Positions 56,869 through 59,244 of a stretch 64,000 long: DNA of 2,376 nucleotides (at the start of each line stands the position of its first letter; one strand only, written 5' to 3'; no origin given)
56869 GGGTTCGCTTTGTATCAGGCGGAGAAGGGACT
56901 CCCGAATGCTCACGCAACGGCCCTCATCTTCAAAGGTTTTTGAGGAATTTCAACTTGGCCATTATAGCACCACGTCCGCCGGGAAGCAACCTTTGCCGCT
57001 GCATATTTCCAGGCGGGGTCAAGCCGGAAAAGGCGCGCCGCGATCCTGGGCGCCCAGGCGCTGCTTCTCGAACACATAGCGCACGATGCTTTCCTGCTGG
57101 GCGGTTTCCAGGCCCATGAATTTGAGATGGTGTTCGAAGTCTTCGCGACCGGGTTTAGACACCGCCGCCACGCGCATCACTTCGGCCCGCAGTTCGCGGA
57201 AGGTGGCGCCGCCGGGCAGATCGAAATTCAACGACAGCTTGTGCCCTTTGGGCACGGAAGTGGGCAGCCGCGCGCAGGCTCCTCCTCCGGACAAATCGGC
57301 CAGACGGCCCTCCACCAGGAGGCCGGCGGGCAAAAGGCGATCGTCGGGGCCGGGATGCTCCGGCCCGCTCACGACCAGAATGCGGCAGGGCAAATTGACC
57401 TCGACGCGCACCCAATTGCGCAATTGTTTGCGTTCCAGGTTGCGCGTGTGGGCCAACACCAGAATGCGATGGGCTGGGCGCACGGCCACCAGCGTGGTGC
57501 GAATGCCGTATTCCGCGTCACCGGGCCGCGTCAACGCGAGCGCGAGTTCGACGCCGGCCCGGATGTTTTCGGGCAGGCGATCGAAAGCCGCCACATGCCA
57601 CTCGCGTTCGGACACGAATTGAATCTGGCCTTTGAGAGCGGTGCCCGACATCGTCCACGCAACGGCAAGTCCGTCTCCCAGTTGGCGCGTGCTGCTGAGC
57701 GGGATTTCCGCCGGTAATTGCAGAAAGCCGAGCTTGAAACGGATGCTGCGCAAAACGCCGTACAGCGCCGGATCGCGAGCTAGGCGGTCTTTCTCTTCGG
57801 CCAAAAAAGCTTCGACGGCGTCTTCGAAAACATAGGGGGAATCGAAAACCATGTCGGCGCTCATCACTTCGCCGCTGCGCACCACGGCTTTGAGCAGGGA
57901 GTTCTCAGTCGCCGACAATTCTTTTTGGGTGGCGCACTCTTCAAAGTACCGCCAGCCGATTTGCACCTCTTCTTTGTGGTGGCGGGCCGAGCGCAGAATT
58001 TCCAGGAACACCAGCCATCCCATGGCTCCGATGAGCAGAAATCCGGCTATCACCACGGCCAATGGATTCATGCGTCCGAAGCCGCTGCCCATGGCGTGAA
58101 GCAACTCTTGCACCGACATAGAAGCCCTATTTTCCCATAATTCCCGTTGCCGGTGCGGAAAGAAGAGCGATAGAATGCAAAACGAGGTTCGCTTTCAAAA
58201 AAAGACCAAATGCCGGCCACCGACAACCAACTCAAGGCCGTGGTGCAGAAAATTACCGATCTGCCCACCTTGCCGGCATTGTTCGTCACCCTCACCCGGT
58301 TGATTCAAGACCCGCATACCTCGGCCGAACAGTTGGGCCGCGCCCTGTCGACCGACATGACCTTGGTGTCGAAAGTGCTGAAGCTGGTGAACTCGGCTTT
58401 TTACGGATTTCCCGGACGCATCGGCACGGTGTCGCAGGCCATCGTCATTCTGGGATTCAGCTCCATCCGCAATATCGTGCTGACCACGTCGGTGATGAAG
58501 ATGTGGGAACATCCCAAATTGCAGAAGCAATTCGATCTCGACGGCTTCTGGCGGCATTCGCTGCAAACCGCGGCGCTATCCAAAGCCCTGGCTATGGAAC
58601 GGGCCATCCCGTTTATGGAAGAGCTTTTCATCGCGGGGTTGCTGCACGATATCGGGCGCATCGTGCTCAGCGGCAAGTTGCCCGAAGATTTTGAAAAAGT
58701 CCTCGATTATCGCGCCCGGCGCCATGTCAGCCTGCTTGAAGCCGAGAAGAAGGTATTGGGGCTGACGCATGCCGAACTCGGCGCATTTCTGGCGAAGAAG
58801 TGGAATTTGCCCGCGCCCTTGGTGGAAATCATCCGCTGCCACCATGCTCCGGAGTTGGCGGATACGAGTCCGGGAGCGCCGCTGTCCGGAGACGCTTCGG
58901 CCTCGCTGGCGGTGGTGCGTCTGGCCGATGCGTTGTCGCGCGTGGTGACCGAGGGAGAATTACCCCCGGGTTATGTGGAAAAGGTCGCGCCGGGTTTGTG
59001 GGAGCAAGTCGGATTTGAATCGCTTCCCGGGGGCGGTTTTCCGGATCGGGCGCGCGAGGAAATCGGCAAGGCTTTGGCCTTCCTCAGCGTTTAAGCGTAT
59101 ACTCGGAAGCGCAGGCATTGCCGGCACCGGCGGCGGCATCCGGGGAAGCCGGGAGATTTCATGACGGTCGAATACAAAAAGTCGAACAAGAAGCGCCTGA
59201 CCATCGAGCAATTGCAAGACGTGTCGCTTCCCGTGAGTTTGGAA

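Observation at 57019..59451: c-di-GMP-type effector trio (membrane PilZ, HDOD, stand-alone FliN/SpoA) abutting the pilM promoter region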

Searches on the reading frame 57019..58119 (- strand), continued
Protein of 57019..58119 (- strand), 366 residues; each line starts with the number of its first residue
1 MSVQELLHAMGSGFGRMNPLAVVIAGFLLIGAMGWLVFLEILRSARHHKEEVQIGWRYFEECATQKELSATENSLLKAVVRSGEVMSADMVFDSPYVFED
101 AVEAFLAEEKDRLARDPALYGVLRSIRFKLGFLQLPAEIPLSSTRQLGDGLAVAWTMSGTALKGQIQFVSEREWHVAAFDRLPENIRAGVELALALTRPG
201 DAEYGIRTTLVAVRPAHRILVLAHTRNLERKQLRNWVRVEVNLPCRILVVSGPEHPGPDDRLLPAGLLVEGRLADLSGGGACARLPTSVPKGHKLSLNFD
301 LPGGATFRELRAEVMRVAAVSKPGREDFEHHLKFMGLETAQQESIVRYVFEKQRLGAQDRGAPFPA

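Call 77: find_encoding_contigs(protein=P0489, flank=8000, max_places=1)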
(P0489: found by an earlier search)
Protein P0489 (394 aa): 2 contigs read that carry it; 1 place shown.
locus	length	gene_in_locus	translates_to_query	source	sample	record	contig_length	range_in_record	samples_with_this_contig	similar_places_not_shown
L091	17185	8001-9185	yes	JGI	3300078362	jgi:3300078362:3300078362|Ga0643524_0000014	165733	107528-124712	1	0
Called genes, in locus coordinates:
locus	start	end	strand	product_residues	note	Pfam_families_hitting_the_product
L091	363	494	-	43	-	-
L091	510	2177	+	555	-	PF02776:TPP_enzyme_N, PF00205:TPP_enzyme_M, PF02775:TPP_enzyme_C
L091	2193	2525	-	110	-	-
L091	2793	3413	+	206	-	PF00156:Pribosyltran, PF14681:UPRTase (weak)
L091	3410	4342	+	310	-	PF02729:OTCace_N, PF00185:OTCace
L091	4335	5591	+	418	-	-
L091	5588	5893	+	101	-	-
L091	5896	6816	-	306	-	PF00989:PAS, PF08448:PAS_4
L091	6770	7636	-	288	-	PF08668:HDOD, PF01966:HD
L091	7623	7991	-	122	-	-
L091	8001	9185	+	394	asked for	PF07238:PilZ (weak)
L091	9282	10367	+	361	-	PF11104:PilM_2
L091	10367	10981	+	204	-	PF05137:PilN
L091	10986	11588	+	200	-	PF04350:PilO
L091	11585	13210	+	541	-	PF08239:SH3_3 (weak)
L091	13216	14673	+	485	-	PF03958:Secretin_N, PF00263:Secretin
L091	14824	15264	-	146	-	PF01850:PIN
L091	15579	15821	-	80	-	PF02604:PhdYeFM_antitox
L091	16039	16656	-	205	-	-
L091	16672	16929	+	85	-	PF00380:Ribosomal_S9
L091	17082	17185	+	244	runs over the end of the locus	PF00318:Ribosomal_S2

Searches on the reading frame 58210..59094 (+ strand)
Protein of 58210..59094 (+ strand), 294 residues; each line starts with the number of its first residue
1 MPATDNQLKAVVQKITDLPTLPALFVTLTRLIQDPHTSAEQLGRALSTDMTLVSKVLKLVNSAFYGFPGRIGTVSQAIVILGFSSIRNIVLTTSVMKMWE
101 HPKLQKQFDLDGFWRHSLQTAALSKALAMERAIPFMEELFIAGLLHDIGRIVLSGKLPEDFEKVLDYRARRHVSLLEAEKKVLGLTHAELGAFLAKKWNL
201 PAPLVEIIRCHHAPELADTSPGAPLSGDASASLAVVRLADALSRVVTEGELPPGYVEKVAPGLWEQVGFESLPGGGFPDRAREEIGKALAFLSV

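Call 3: search_protein_families(library=pfam, proteins=[window:58210-59094:+], max_evalue=0.01)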
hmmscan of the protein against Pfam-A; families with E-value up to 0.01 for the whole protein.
window:58210-59094:+ (294 aa): 2 families
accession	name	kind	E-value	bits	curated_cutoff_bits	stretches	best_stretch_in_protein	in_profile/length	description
PF08668.18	HDOD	-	1.9e-64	217.2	22.9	1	18-214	1-196/196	HDOD domain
PF01966.28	HD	-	3.3e-13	50.4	22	1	114-244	2-115/116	HD domain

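Call 4: search_protein_families(library=ncbifam, proteins=[window:58210-59094:+], max_evalue=0.01)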
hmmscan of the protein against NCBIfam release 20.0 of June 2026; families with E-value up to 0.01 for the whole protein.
window:58210-59094:+ (294 aa): 4 families
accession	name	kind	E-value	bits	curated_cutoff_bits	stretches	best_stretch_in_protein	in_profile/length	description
TIGR00277.1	HDIG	domain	9.5e-10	38.2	27.6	1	114-213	6-83/84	HDIG domain-containing metalloprotein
TIGR03319.1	RNase_Y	equivalog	9e-05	21.2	454.35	0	185-217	374-406/514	ribonuclease Y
TIGR01596.1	cas3_HD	equivalog_domain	0.00054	20.1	43.45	1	115-218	3-106/178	CRISPR-associated endonuclease Cas3''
NF009344.0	PRK12705.1-1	equivalog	0.00084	18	831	0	185-219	432-466/572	hypothetical protein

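Call 33: search_solved_structures(query=window:58210-59091:+, max_evalue=0.001, show_alignments=1)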
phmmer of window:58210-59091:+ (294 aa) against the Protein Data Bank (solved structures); distinct sequences matched with E-value up to 0.001: 8.
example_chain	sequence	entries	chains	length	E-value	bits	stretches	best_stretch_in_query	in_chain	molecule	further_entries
3m1t_A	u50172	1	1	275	2.4e-26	95.8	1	10-227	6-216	Putative phosphohydrolase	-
3hc1_A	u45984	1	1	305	1.6e-25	93.2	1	13-218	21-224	uncharacterized HDOD domain protein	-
9qzk_A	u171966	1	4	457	1.2e-22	83.7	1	9-221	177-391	HDOD domain-containing protein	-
3p3q_A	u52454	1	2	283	1.4e-18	70.4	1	17-220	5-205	MmoQ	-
3ljx_A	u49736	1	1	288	2e-18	69.8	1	17-220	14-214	MmoQ Response regulator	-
3mem_A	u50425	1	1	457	1.1e-16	64.1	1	13-214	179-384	Putative signal transduction protein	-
1vqr_A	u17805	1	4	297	5.9e-14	55.2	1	11-215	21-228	hypothetical protein Cj0248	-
3i7a_A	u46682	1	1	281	3.3e-09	39.6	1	11-156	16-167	Putative metal-dependent phosphohydrolase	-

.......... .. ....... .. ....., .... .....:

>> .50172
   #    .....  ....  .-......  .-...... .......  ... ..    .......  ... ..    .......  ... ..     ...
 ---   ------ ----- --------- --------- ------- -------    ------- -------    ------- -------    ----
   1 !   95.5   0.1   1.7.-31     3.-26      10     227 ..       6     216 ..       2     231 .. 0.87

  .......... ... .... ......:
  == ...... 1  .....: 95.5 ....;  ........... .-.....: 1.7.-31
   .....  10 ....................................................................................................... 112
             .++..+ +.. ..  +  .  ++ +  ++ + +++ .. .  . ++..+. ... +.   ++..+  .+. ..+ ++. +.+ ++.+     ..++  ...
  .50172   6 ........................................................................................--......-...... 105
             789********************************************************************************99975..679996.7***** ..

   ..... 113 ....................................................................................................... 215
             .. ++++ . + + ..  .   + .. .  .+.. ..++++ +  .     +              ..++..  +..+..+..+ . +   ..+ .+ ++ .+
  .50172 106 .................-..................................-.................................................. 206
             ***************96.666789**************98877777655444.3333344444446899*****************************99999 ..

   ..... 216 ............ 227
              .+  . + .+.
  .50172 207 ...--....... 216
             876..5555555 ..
